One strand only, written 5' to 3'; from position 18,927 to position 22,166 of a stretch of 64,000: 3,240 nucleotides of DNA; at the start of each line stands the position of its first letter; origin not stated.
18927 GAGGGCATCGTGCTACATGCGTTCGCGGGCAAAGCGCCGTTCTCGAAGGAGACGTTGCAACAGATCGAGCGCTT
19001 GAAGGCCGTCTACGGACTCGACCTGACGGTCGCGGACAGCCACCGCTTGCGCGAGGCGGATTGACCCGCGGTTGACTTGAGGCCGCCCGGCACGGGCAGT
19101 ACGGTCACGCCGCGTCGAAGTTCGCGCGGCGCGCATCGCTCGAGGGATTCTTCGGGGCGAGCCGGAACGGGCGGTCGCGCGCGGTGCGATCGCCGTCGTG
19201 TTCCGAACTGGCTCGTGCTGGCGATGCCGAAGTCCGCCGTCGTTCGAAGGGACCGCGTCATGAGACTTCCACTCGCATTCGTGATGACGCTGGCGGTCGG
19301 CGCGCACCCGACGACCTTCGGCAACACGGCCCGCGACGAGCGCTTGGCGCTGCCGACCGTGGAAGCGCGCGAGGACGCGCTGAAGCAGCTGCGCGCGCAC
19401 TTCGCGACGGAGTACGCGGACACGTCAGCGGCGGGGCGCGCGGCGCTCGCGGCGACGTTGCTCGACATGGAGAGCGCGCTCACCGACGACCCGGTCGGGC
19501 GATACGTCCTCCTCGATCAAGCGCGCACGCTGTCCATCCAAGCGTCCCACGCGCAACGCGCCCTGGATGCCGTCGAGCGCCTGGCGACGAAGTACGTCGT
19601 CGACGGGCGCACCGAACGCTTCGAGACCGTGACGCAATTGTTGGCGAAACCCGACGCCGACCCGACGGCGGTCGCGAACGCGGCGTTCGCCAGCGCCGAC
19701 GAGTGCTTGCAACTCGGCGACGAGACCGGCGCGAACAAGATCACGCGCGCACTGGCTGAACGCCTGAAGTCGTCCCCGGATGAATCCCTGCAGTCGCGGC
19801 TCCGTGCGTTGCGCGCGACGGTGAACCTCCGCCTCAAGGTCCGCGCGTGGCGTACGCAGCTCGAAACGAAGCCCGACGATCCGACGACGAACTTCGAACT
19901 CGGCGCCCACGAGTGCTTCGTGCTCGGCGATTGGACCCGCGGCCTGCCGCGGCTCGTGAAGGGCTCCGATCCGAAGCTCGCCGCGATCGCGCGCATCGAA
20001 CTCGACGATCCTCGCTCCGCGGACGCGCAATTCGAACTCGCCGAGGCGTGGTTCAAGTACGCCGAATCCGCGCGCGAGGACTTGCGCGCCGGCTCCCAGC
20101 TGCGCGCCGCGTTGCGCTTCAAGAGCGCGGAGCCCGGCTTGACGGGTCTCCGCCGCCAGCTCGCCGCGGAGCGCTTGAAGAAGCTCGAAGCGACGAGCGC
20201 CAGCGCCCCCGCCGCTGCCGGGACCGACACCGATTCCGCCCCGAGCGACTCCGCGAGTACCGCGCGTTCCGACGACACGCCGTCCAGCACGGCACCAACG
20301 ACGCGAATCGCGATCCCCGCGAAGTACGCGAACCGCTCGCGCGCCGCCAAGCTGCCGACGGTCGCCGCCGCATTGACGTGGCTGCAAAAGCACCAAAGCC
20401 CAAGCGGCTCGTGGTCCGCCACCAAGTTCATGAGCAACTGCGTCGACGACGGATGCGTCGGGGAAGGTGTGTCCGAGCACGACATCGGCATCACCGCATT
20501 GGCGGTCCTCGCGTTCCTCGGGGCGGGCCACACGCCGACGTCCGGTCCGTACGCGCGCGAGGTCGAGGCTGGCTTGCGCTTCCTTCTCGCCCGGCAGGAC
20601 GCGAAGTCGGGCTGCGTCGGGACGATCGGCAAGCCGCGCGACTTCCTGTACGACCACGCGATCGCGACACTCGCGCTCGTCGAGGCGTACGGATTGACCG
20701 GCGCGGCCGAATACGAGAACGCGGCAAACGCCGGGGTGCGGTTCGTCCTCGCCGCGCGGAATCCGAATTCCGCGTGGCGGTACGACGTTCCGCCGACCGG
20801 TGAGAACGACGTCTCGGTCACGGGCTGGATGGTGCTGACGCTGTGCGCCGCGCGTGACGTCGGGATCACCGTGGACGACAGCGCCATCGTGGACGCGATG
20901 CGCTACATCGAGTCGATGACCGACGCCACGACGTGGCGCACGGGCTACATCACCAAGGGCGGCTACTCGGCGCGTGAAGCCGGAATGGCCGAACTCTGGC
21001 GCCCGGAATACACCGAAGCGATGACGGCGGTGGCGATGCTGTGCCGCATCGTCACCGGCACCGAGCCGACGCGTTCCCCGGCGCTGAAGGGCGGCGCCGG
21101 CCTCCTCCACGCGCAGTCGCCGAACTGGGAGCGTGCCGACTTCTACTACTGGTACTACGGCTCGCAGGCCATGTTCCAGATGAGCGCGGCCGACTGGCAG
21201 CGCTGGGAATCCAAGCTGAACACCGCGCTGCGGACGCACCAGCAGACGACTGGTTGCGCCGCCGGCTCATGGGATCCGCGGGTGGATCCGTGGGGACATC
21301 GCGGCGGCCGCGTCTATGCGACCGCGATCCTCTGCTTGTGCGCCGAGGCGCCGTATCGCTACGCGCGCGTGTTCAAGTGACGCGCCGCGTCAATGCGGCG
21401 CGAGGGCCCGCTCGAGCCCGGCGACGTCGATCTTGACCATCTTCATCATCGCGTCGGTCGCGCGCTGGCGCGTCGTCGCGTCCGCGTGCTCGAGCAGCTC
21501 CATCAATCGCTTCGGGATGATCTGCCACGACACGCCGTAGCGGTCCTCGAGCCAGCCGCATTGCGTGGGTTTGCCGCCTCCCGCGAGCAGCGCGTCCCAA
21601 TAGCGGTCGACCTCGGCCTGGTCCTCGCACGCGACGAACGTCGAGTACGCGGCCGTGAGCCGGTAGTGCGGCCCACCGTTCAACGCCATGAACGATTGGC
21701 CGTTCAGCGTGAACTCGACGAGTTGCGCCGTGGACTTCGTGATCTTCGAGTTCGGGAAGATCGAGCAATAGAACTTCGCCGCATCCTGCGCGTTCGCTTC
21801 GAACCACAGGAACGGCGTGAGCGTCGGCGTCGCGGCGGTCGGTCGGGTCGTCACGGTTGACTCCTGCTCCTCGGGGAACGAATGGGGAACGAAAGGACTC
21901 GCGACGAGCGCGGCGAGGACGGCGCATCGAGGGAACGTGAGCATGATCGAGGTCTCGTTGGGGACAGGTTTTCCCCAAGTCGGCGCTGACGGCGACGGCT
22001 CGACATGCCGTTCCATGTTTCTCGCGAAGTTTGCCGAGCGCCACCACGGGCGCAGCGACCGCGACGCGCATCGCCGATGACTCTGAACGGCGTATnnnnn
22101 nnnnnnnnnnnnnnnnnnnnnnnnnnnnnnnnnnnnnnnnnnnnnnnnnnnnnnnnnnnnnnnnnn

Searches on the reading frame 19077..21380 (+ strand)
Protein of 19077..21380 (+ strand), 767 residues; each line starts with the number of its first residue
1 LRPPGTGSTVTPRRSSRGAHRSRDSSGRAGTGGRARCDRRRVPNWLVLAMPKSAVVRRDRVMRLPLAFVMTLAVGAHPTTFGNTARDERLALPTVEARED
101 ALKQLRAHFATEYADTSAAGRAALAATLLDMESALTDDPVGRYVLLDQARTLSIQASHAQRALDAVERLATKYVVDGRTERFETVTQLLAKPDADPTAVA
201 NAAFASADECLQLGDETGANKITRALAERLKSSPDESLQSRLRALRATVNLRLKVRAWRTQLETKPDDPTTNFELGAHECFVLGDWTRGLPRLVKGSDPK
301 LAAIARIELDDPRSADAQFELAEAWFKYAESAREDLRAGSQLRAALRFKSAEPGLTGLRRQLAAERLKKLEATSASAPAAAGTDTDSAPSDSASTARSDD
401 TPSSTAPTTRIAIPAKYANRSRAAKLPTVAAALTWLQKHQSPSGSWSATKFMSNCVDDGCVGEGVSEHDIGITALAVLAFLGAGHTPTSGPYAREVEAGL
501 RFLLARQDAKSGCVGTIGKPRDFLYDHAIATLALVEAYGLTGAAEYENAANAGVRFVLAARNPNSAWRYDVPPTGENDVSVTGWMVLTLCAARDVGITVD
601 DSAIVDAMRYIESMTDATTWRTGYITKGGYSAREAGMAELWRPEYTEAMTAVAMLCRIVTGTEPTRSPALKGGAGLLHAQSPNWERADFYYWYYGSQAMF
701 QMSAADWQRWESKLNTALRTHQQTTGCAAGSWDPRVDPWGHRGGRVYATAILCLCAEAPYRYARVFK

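Call 13: search_protein_families(library=pfam, proteins=[window:19077-21380:+], max_evalue=0.01)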
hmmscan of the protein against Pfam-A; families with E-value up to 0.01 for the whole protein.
window:19077-21380:+ (767 aa): 2 families
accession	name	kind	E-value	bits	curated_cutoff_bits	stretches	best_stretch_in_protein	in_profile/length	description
PF13243.12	SQHop_cyclase_C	-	3.5e-06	26.7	26.1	1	424-510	204-281/319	Squalene-hopene cyclase C-terminal domain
PF09492.16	Pec_lyase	-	0.0085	15.8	22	0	532-619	46-117/292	Pectic acid lyase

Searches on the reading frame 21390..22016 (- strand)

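Call 13: search_protein_families(library=pfam, proteins=[window:21390-22016:-], max_evalue=0.01)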
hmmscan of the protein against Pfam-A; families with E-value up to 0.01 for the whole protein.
window:21390-22016:- (208 aa): 1 family
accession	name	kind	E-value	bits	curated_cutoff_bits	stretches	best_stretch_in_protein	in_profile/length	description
PF06983.19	3-dmu-9_3-mt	-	1.5e-38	132.3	24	1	66-167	3-116/116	3-demethylubiquinone-9 3-methyltransferase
